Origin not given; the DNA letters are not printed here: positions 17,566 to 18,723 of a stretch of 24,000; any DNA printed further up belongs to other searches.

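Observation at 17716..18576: RmlD-like reductase translationally coupled to the GRE activase, with no rhamnose-biosynthesis context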

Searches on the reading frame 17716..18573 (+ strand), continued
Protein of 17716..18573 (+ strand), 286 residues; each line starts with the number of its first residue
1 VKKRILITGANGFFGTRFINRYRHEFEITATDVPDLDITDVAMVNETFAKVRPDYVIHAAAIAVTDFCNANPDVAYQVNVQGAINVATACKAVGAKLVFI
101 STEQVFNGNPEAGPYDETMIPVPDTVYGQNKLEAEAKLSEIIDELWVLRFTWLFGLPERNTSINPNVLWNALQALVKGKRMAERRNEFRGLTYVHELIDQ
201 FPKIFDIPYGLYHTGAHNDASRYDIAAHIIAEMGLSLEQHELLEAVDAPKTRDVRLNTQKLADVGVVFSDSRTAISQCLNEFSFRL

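Call 15: find_homologous_proteins(query=window:17716-18573:+, max_evalue=1e-20)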
Query window:17716-18573:+ (286 aa): 1218 proteins with E <= 1e-20 among 3271 candidates; the best 120 are listed.
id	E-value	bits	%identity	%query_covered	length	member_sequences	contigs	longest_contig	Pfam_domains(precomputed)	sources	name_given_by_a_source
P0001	1.5e-189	646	100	100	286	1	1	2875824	PF04321.24,PF16363.12,PF02719.22,PF01073.26,PF07993.19,PF01370.28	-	-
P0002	4.1e-163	560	85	100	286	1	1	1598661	PF04321.24,PF16363.12,PF02719.22,PF01073.26,PF07993.19,PF01370.28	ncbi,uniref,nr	ncbi:SDR family oxidoreductase [Vibrio scophthalmi]|uniref:dTDP-4-dehydrorhamnose reductase n=1 Tax=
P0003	6.8e-161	552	85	100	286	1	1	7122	PF04321.24,PF16363.12,PF02719.22,PF01073.26,PF07993.19,PF01370.28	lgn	-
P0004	2.1e-142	492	73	100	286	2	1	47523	PF04321.24,PF16363.12,PF02719.22,PF01073.26,PF07993.19,PF01370.28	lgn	-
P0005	3.8e-142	491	74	100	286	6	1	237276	PF04321.24,PF16363.12,PF02719.22,PF01073.26,PF07993.19,PF01370.28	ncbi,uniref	ncbi:SDR family oxidoreductase [Vibrio sp. F74]|uniref:SDR family oxidoreductase n=1 Tax=Vibrio sp. 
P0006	1.3e-140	486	74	100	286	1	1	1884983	PF04321.24,PF16363.12,PF02719.22,PF01073.26,PF07993.19,PF01370.28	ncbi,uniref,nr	ncbi:NAD(P)-dependent oxidoreductase [Vibrio sp. JC009]|uniref:SDR family oxidoreductase n=1 Tax=Vib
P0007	1.7e-140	485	76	99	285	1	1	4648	PF04321.24,PF16363.12,PF02719.22,PF01073.26,PF07993.19,PF01370.28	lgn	-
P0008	3.8e-140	484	76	99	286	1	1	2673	PF04321.24,PF16363.12,PF02719.22,PF01073.26,PF07993.19,PF01370.28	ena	-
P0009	1.4e-139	482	75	99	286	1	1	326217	PF04321.24,PF16363.12,PF02719.22,PF01073.26,PF07993.19,PF01370.28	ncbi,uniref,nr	ncbi:SDR family oxidoreductase [Photobacterium rosenbergii]|uniref:SDR family oxidoreductase n=1 Tax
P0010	1.4e-139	482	75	99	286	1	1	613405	PF04321.24,PF16363.12,PF02719.22,PF01073.26,PF07993.19,PF01370.28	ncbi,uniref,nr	ncbi:SDR family oxidoreductase [Photobacterium rosenbergii]|uniref:dTDP-4-dehydrorhamnose reductase 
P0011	1.9e-139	482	75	99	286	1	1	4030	PF04321.24,PF16363.12,PF02719.22,PF01073.26,PF07993.19,PF01370.28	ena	-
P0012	2.3e-139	482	73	100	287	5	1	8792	PF04321.24,PF16363.12,PF02719.22,PF01073.26,PF07993.19,PF01370.28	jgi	-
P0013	2.7e-139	481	75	99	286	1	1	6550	PF04321.24,PF16363.12,PF02719.22,PF01073.26,PF07993.19,PF01370.28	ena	-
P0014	3.0e-139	481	75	99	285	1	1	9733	PF04321.24,PF16363.12,PF02719.22,PF01073.26,PF07993.19,PF01370.28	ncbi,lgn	-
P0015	4.1e-139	481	74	99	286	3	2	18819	PF04321.24,PF16363.12,PF02719.22,PF01073.26,PF07993.19,PF01370.28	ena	-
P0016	5.1e-139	481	75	99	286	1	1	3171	PF04321.24,PF16363.12,PF02719.22,PF01073.26,PF07993.19,PF01370.28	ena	-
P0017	6.3e-139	480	74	100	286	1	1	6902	PF04321.24,PF16363.12,PF02719.22,PF01073.26,PF07993.19,PF01370.28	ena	-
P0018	9.6e-139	480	75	99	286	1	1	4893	PF04321.24,PF16363.12,PF02719.22,PF01073.26,PF07993.19,PF01370.28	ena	-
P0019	1.0e-138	479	74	99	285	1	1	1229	PF04321.24,PF16363.12,PF02719.22,PF01073.26,PF07993.19,PF01370.28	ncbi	-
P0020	1.3e-138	479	73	100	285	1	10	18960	PF04321.24,PF16363.12,PF02719.22,PF01073.26,PF07993.19,PF01370.28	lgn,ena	-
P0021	1.9e-138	479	72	99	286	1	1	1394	PF04321.24,PF16363.12,PF02719.22,PF01073.26,PF07993.19,PF01370.28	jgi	jgi:dTDP-4-dehydrorhamnose reductase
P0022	2.1e-138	479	75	99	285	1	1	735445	PF04321.24,PF16363.12,PF02719.22,PF01073.26,PF07993.19,PF01370.28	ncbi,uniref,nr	ncbi:SDR family oxidoreductase [Vibrio maerlii]|uniref:SDR family oxidoreductase n=1 Tax=Vibrio maer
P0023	2.5e-138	478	74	99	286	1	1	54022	PF04321.24,PF16363.12,PF02719.22,PF01073.26,PF07993.19,PF01370.28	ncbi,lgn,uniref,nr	ncbi:NAD(P)-dependent oxidoreductase [Photobacterium sp. BZF1]|uniref:SDR family oxidoreductase n=1 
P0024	3.1e-138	478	75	99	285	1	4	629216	PF04321.24,PF16363.12,PF02719.22,PF01073.26,PF07993.19,PF01370.28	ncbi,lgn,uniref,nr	ncbi:TPA: NAD(P)-dependent oxidoreductase [Vibrio parahaemolyticus]|uniref:SDR family oxidoreductase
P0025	3.8e-138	478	75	99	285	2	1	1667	PF04321.24,PF16363.12,PF02719.22,PF01073.26,PF07993.19,PF01370.28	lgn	-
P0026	4.3e-138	477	75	99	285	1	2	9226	PF04321.24,PF16363.12,PF02719.22,PF01073.26,PF07993.19,PF01370.28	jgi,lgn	jgi:dTDP-4-dehydrorhamnose reductase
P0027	4.3e-138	477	75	99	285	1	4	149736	PF04321.24,PF16363.12,PF02719.22,PF01073.26,PF07993.19,PF01370.28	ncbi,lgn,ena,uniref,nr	ncbi:SDR family oxidoreductase [Vibrio sp. EA2]|uniref:SDR family oxidoreductase n=1 Tax=Vibrio sp. 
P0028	6.7e-138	477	75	99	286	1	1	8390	PF04321.24,PF16363.12,PF02719.22,PF01073.26,PF07993.19,PF01370.28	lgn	-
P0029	1.1e-137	476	75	99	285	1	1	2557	PF04321.24,PF16363.12,PF02719.22,PF01073.26,PF07993.19,PF01370.28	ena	-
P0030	1.1e-137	476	75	99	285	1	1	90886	PF04321.24,PF16363.12,PF02719.22,PF01073.26,PF07993.19,PF01370.28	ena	-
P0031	1.1e-137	476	75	99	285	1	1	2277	PF04321.24,PF16363.12,PF02719.22,PF01073.26,PF07993.19,PF01370.28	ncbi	-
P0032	1.1e-137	476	75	99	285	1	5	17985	PF04321.24,PF16363.12,PF02719.22,PF01073.26,PF07993.19,PF01370.28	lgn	-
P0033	1.4e-137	476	75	99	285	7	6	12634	PF04321.24,PF16363.12,PF02719.22,PF01073.26,PF07993.19,PF01370.28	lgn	-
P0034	2.6e-137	475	73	99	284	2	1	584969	PF04321.24,PF16363.12,PF02719.22,PF01073.26,PF07993.19,PF01370.28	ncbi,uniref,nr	ncbi:NAD(P)-dependent oxidoreductase [Pseudovibrio sp. SPO723]|uniref:SDR family oxidoreductase n=1 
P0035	2.8e-137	475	75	99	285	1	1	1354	PF04321.24,PF16363.12,PF02719.22,PF01073.26,PF07993.19,PF01370.28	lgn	-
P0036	2.8e-137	475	75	99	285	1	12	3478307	PF04321.24,PF16363.12,PF02719.22,PF01073.26,PF07993.19,PF01370.28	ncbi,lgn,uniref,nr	ncbi:NAD(P)-dependent oxidoreductase [Vibrio parahaemolyticus]|uniref:SDR family oxidoreductase n=1 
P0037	3.6e-137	474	75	99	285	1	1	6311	PF04321.24,PF16363.12,PF02719.22,PF01073.26,PF07993.19,PF01370.28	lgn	-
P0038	3.9e-137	474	75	99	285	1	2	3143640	PF04321.24,PF16363.12,PF02719.22,PF01073.26,PF07993.19,PF01370.28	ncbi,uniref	ncbi:sugar nucleotide-binding protein [Vibrio sp. NH-UV-68]|uniref:SDR family oxidoreductase n=1 Tax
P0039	5.3e-137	474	75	99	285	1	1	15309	PF04321.24,PF16363.12,PF02719.22,PF01073.26,PF07993.19,PF01370.28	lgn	-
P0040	7.2e-137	473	75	99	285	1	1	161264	PF04321.24,PF16363.12,PF02719.22,PF01073.26,PF07993.19,PF01370.28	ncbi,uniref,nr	ncbi:SDR family oxidoreductase [Vibrio sp. S12_S33]|uniref:SDR family oxidoreductase n=1 Tax=Vibrio 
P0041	1.9e-136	472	74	99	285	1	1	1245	PF04321.24,PF16363.12,PF02719.22,PF01073.26,PF07993.19,PF01370.28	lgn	-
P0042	2.3e-136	472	73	99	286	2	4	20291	PF04321.24,PF16363.12,PF02719.22,PF01073.26,PF07993.19,PF01370.28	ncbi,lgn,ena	-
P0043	4.5e-136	471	71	100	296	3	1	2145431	PF04321.24,PF16363.12,PF02719.22,PF01073.26,PF07993.19,PF01370.28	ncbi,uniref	ncbi:SDR family oxidoreductase [Vibrio sp. HN007]|uniref:SDR family oxidoreductase n=1 Tax=Vibrio io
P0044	4.8e-136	471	72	99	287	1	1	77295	PF04321.24,PF16363.12,PF02719.22,PF01073.26,PF07993.19,PF01370.28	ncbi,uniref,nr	ncbi:NAD(P)-dependent oxidoreductase [Vibrio sp. CAU 1672]|uniref:SDR family oxidoreductase n=1 Tax=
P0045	5.0e-136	471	74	99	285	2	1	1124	PF04321.24,PF16363.12,PF02719.22,PF01073.26,PF07993.19,PF01370.28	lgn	-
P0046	6.4e-136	470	73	99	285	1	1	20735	PF04321.24,PF16363.12,PF02719.22,PF01073.26,PF07993.19,PF01370.28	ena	-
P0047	1.3e-135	469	71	99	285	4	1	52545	PF04321.24,PF16363.12,PF02719.22,PF01073.26,PF07993.19,PF01370.28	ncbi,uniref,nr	ncbi:SDR family oxidoreductase [Vibrio sp. HA2012]|uniref:SDR family oxidoreductase n=1 Tax=Vibrio s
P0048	1.8e-135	469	74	99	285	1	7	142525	PF04321.24,PF16363.12,PF02719.22,PF01073.26,PF07993.19,PF01370.28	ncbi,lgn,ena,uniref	ncbi:SDR family oxidoreductase [Vibrio alginolyticus]|uniref:SDR family oxidoreductase n=1 Tax=Vibri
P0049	1.9e-135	469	73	99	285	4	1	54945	PF04321.24,PF16363.12,PF02719.22,PF01073.26,PF07993.19,PF01370.28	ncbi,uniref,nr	ncbi:SDR family oxidoreductase [Vibrio variabilis]|uniref:SDR family oxidoreductase n=1 Tax=Vibrio v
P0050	2.5e-135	468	73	99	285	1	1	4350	PF04321.24,PF16363.12,PF02719.22,PF01073.26,PF07993.19,PF01370.28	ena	-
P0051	3.5e-135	468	73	99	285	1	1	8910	PF04321.24,PF16363.12,PF02719.22,PF01073.26,PF07993.19,PF01370.28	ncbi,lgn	-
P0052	3.7e-135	468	70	99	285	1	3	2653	PF04321.24,PF16363.12,PF02719.22,PF01073.26,PF07993.19,PF01370.28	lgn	-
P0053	4.0e-135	468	71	99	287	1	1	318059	PF04321.24,PF16363.12,PF02719.22,PF01073.26,PF07993.19,PF01370.28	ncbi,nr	ncbi:sugar nucleotide-binding protein [Vibrio vulnificus]|nr:sugar nucleotide-binding protein [Vibri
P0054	5.8e-135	467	71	100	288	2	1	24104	PF04321.24,PF16363.12,PF02719.22,PF01073.26,PF07993.19,PF01370.28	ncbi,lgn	ncbi:NAD(P)-dependent oxidoreductase [Aeromonas jandaei]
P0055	5.8e-135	467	70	99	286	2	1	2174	PF04321.24,PF16363.12,PF02719.22,PF01073.26,PF07993.19,PF01370.28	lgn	-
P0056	7.0e-135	467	72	99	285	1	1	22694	PF04321.24,PF16363.12,PF02719.22,PF01073.26,PF07993.19,PF01370.28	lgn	-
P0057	8.3e-135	467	72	99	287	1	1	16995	PF04321.24,PF16363.12,PF02719.22,PF01073.26,PF07993.19,PF01370.28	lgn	-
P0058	1.4e-134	466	73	99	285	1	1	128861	PF04321.24,PF16363.12,PF02719.22,PF01073.26,PF07993.19,PF01370.28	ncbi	ncbi:SDR family oxidoreductase [Vibrio maritimus]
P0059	2.5e-134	465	72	99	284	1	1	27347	PF04321.24,PF16363.12,PF02719.22,PF01073.26,PF07993.19,PF01370.28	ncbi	-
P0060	2.7e-134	465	74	98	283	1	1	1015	PF04321.24,PF16363.12,PF02719.22,PF01073.26,PF07993.19,PF01370.28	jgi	-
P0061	3.0e-134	465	71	99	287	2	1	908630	PF04321.24,PF16363.12,PF02719.22,PF01073.26,PF07993.19,PF01370.28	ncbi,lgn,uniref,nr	ncbi:NAD(P)-dependent oxidoreductase [Vibrio owensii]|uniref:SDR family oxidoreductase n=1 Tax=Vibri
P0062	3.0e-134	465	71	99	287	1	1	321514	PF04321.24,PF16363.12,PF02719.22,PF01073.26,PF07993.19,PF01370.28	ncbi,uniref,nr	ncbi:dTDP-4-dehydrorhamnose reductase [Vibrio harveyi]|uniref:SDR family oxidoreductase n=1 Tax=Vibr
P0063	3.3e-134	465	73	99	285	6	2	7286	PF04321.24,PF16363.12,PF02719.22,PF01073.26,PF07993.19,PF01370.28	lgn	-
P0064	3.3e-134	465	73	99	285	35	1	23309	PF04321.24,PF16363.12,PF02719.22,PF01073.26,PF07993.19,PF01370.28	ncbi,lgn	-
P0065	4.1e-134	464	71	99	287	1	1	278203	PF04321.24,PF16363.12,PF02719.22,PF01073.26,PF07993.19,PF01370.28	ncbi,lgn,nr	ncbi:TPA: NAD(P)-dependent oxidoreductase [Vibrio harveyi]|nr:NAD(P)-dependent oxidoreductase [Vibri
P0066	6.4e-134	464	73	99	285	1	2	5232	PF04321.24,PF16363.12,PF02719.22,PF01073.26,PF07993.19,PF01370.28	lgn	-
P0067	7.2e-134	464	72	99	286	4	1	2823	PF04321.24,PF16363.12,PF02719.22,PF01073.26,PF07993.19,PF01370.28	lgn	-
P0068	7.9e-134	463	71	99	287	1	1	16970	PF04321.24,PF16363.12,PF02719.22,PF01073.26,PF07993.19,PF01370.28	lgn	-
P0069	9.7e-134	463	71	99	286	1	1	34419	PF04321.24,PF16363.12,PF02719.22,PF01073.26,PF07993.19,PF01370.28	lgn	-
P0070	1.1e-133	463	71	99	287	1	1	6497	PF04321.24,PF16363.12,PF02719.22,PF01073.26,PF07993.19,PF01370.28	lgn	-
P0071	1.1e-133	463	70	99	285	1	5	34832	PF04321.24,PF16363.12,PF02719.22,PF01073.26,PF07993.19,PF01370.28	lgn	-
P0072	1.3e-133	463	72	99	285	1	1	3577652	PF04321.24,PF16363.12,PF02719.22,PF01073.26,PF07993.19,PF01370.28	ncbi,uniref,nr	ncbi:SDR family oxidoreductase [Vibrio maritimus]|uniref:SDR family oxidoreductase n=1 Tax=Vibrio ma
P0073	1.5e-133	463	71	99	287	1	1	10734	PF04321.24,PF16363.12,PF02719.22,PF01073.26,PF07993.19,PF01370.28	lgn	-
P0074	2.2e-133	462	71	99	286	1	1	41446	PF04321.24,PF16363.12,PF02719.22,PF01073.26,PF07993.19,PF01370.28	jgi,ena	-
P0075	2.3e-133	462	72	99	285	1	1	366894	PF04321.24,PF16363.12,PF02719.22,PF01073.26,PF07993.19,PF01370.28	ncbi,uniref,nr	ncbi:spore coat protein [Vibrio galatheae]|uniref:dTDP-4-dehydrorhamnose reductase n=1 Tax=Vibrio ga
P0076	2.4e-133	462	71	99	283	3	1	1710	PF04321.24,PF16363.12,PF02719.22,PF01073.26,PF07993.19,PF01370.28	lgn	-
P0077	2.4e-133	462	72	99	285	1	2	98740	PF04321.24,PF16363.12,PF02719.22,PF01073.26,PF07993.19,PF01370.28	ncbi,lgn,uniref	ncbi:SDR family oxidoreductase [Vibrio maritimus]|uniref:SDR family oxidoreductase n=1 Tax=Vibrio ma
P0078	2.8e-133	462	71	99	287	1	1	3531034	PF04321.24,PF16363.12,PF02719.22,PF01073.26,PF07993.19,PF01370.28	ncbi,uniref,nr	ncbi:SDR family oxidoreductase [Vibrio harveyi]|uniref:SDR family oxidoreductase n=1 Tax=Vibrio harv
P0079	3.9e-133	461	71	99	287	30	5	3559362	PF04321.24,PF16363.12,PF02719.22,PF01073.26,PF07993.19,PF01370.28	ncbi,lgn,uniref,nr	ncbi:SDR family oxidoreductase [Vibrio harveyi]|uniref:SDR family oxidoreductase n=1 Tax=Vibrio harv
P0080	4.4e-133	461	71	100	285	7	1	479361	PF04321.24,PF16363.12,PF02719.22,PF01073.26,PF07993.19,PF01370.28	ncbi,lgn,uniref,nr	ncbi:NAD(P)-dependent oxidoreductase [Vibrio sp. Of14-4]|uniref:SDR family oxidoreductase n=1 Tax=Vi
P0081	5.5e-133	461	71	99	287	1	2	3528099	PF04321.24,PF16363.12,PF02719.22,PF01073.26,PF07993.19,PF01370.28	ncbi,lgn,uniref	ncbi:dTDP-4-dehydrorhamnose reductase [Vibrio harveyi]|uniref:SDR family oxidoreductase n=1 Tax=Vibr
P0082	5.5e-133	461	71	99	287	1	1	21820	PF04321.24,PF16363.12,PF02719.22,PF01073.26,PF07993.19,PF01370.28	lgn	-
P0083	1.1e-132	460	71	99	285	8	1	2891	PF04321.24,PF16363.12,PF02719.22,PF01073.26,PF07993.19,PF01370.28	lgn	-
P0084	1.9e-132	459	71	99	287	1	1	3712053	PF04321.24,PF16363.12,PF02719.22,PF01073.26,PF07993.19,PF01370.28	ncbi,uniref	ncbi:SDR family oxidoreductase [Vibrio owensii]|uniref:SDR family oxidoreductase n=1 Tax=Vibrio owen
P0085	2.0e-132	459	71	99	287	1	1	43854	PF04321.24,PF16363.12,PF02719.22,PF01073.26,PF07993.19,PF01370.28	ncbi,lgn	ncbi:NAD(P)-dependent oxidoreductase [Vibrio harveyi]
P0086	5.0e-132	458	70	99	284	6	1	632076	PF04321.24,PF16363.12,PF02719.22,PF01073.26,PF07993.19,PF01370.28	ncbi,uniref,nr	ncbi:SDR family oxidoreductase [Pseudovibrio exalbescens]|uniref:SDR family oxidoreductase n=1 Tax=P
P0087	6.3e-132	457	72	99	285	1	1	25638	PF04321.24,PF16363.12,PF02719.22,PF01073.26,PF07993.19,PF01370.28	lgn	-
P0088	9.5e-132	457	70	99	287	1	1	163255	PF04321.24,PF16363.12,PF02719.22,PF01073.26,PF07993.19,PF01370.28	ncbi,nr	ncbi:NAD(P)-dependent oxidoreductase [Vibrio parahaemolyticus]|nr:NAD(P)-dependent oxidoreductase [V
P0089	2.7e-131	455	70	100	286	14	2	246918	PF04321.24,PF16363.12,PF02719.22,PF01073.26,PF07993.19,PF01370.28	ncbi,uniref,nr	ncbi:SDR family oxidoreductase [Photobacterium chitinilyticum]|uniref:dTDP-4-dehydrorhamnose reducta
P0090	2.8e-131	455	70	99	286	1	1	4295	PF04321.24,PF16363.12,PF02719.22,PF01073.26,PF07993.19,PF01370.28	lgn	-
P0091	4.1e-131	455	69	98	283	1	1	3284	PF04321.24,PF16363.12,PF02719.22,PF01073.26,PF07993.19,PF01370.28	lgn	-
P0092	5.9e-131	454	71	99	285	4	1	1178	PF04321.24,PF16363.12,PF02719.22,PF01073.26,PF07993.19,PF01370.28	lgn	-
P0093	1.2e-130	453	70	99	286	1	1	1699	PF04321.24,PF16363.12,PF02719.22,PF01073.26,PF07993.19,PF01370.28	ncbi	-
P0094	1.3e-130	453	68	100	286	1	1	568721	PF04321.24,PF16363.12,PF02719.22,PF01073.26,PF07993.19,PF01370.28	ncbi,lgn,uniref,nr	ncbi:SDR family oxidoreductase [Photobacterium lipolyticum]|uniref:dTDP-4-dehydrorhamnose reductase 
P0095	9.5e-130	450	69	100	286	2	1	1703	PF04321.24,PF16363.12,PF02719.22,PF01073.26,PF07993.19,PF01370.28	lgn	-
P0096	6.7e-126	437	68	100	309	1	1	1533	PF04321.24,PF16363.12,PF02719.22,PF01073.26,PF07993.19,PF01370.28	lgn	-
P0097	1.9e-124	433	68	99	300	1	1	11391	PF04321.24,PF16363.12,PF02719.22,PF01073.26,PF07993.19,PF01370.28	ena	-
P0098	7.0e-123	428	67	99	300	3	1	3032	PF04321.24,PF16363.12,PF02719.22,PF01073.26,PF07993.19,PF01370.28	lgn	-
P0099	3.7e-116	406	70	88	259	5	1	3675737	PF04321.24,PF16363.12,PF02719.22,PF01073.26,PF07993.19,PF01370.28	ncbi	-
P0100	2.8e-115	403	70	88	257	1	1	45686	PF04321.24,PF16363.12,PF02719.22,PF01073.26,PF07993.19,PF01370.28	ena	-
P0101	4.0e-115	402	60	100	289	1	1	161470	PF04321.24,PF16363.12,PF02719.22,PF01073.26,PF07993.19,PF01370.28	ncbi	ncbi:SDR family oxidoreductase [Clostridium sp. DL1XJH146]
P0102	7.6e-115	401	61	100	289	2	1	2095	PF04321.24,PF16363.12,PF02719.22,PF01073.26,PF07993.19,PF01370.28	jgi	jgi:dTDP-4-dehydrorhamnose reductase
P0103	1.3e-114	400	63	99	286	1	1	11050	PF04321.24,PF16363.12,PF02719.22,PF01073.26,PF07993.19,PF01370.28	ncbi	-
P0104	3.0e-114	399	74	83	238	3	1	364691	PF04321.24,PF16363.12,PF02719.22,PF01073.26,PF07993.19,PF01370.28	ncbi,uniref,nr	ncbi:dTDP-4-dehydrorhamnose reductase [Vibrio maritimus]|uniref:dTDP-4-dehydrorhamnose reductase n=1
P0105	1.5e-113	397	60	99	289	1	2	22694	PF04321.24,PF16363.12,PF02719.22,PF01073.26,PF07993.19,PF01370.28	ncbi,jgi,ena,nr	ncbi:MAG: NAD(P)-dependent oxidoreductase [Firmicutes bacterium HGW-Firmicutes-3]|jgi:dTDP-4-dehydro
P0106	2.0e-113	397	63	99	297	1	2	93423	PF04321.24,PF16363.12,PF02719.22,PF01073.26,PF07993.19,PF01370.28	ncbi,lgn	-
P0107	5.2e-113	395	59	99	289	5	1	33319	PF04321.24,PF16363.12,PF02719.22,PF01073.26,PF07993.19,PF01370.28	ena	-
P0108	1.7e-112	393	58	100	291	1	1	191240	PF04321.24,PF16363.12,PF02719.22,PF01073.26,PF07993.19,PF01370.28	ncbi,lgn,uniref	ncbi:dTDP-4-dehydrorhamnose reductase [Clostridium sediminicola]|uniref:SDR family oxidoreductase n=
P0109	3.0e-112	393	62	99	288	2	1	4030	PF04321.24,PF16363.12,PF02719.22,PF01073.26,PF07993.19,PF01370.28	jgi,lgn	jgi:dTDP-4-dehydrorhamnose reductase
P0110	3.3e-112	393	61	99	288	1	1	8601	PF04321.24,PF16363.12,PF02719.22,PF01073.26,PF07993.19,PF01370.28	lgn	-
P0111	4.0e-112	392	60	99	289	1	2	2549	PF04321.24,PF16363.12,PF02719.22,PF01073.26,PF07993.19,PF01370.28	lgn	-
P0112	3.8e-111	389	59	99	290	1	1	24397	PF04321.24,PF16363.12,PF02719.22,PF01073.26,PF07993.19,PF01370.28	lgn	-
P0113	4.1e-111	389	67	87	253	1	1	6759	PF04321.24,PF16363.12,PF02719.22,PF01370.28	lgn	-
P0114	4.2e-111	389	60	99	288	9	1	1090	PF04321.24,PF16363.12,PF02719.22,PF01073.26,PF07993.19,PF01370.28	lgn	-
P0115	8.2e-111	388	60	99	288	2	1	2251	PF04321.24,PF16363.12,PF02719.22,PF01073.26,PF07993.19,PF01370.28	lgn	-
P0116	4.4e-110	386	59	99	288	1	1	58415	PF04321.24,PF16363.12,PF02719.22,PF01073.26,PF07993.19,PF01370.28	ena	-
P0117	4.5e-110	386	58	100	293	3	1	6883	PF04321.24,PF16363.12,PF02719.22,PF01073.26,PF07993.19,PF01370.28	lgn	-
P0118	5.7e-110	385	60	99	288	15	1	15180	PF04321.24,PF16363.12,PF02719.22,PF01073.26,PF07993.19,PF01370.28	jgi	-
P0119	8.7e-110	385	59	99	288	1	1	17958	PF04321.24,PF16363.12,PF02719.22,PF01073.26,PF07993.19,PF01370.28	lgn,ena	-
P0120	1.9e-109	384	60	99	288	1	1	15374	PF04321.24,PF16363.12,PF02719.22,PF01073.26,PF07993.19,PF01370.28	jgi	-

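Call 17: find_related_loci(query=window:17716-18573:+, collection=genome_contigs, flank=8000)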
Query window:17716-18573:+ (286 aa) in genome_contigs; peptide patterns used: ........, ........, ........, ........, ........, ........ (x = any residue, [..] = any of these).
115 stretches matched a pattern; 7 encode a relative of the query (tblastn E <= 1e-3); 7 distinct loci.
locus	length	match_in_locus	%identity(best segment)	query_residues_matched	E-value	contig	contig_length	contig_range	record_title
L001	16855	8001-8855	74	1-285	5e-150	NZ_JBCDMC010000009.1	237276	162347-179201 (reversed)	Vibrio sp. F74 NODE_9, whole genome shotgun sequence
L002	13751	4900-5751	74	1-284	1e-146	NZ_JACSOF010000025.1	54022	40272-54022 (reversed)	Photobacterium sp. BZF1 Ga0137941_1025, whole genome shotgun sequence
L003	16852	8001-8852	73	1-284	3e-146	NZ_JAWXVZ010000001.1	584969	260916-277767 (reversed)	Pseudovibrio sp. SPO723 contig1, whole genome shotgun sequence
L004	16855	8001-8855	71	1-285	2e-144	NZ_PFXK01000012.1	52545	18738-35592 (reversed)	Vibrio sp. HA2012 contig12, whole genome shotgun sequence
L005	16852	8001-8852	70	1-284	1e-139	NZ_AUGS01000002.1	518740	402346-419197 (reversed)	Pseudovibrio exalbescens DSM 16456 G512DRAFT_scaffold00002.2_C, whole genome shotgun sequence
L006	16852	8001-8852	75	1-284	2e-148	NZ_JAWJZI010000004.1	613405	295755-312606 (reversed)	Photobacterium rosenbergii strain HSC6 NODE_4_length_613405_cov_57.279167, whole genome shotgun sequence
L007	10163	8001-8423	30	4-135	3e-5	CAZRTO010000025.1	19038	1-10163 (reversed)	MAG TPA_asm: uncultured bacterium isolate binchicken_co27_245 genome assembly, contig: NODE_5084_length_19038_cov_6.6016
